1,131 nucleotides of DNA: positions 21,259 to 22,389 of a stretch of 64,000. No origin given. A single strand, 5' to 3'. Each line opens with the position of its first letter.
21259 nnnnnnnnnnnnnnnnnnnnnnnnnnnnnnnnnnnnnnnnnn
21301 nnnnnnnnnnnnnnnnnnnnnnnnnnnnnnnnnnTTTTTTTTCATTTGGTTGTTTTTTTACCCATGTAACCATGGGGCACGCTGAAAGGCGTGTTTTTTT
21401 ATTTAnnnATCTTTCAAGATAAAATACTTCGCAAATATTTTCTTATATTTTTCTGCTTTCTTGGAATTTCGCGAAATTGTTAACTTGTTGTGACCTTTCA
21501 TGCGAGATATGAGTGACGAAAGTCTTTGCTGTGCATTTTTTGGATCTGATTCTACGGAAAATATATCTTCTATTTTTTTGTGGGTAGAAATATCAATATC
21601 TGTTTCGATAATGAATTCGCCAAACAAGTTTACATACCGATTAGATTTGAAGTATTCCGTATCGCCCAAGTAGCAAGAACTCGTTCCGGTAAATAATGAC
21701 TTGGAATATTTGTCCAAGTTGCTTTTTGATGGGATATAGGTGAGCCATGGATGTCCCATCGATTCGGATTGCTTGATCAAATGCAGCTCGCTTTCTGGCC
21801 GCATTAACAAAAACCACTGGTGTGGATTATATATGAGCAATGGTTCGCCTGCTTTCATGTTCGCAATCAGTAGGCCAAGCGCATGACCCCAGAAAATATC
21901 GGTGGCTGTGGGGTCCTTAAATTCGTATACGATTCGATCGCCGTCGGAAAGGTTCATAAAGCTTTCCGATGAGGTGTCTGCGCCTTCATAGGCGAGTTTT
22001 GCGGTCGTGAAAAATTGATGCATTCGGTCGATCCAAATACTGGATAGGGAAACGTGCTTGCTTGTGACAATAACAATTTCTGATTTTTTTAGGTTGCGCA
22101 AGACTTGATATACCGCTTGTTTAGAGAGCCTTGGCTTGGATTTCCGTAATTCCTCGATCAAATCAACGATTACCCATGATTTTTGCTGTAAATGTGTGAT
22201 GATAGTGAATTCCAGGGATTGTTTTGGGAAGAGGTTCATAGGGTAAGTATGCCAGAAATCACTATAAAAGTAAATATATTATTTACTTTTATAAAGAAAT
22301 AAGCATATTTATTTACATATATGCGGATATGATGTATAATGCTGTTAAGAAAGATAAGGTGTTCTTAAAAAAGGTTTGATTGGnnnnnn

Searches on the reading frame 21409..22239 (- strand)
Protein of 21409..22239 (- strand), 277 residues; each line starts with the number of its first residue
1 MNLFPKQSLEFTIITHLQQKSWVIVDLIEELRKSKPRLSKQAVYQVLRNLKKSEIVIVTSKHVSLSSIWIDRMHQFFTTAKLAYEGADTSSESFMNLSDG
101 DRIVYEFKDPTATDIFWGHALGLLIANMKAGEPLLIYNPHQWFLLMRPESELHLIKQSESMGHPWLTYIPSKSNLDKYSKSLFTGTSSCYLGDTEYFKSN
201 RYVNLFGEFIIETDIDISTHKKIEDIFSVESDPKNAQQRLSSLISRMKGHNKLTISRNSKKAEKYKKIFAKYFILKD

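Call 62: search_protein_families(library=pfam, proteins=[window:21409-22239:-], max_evalue=0.01)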
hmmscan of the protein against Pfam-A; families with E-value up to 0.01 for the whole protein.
window:21409-22239:- (277 aa): 1 family
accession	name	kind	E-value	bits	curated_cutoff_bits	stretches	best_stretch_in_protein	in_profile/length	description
PF01475.25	FUR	-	0.0086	16.7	23.1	0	19-59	22-62/121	Ferric uptake regulator family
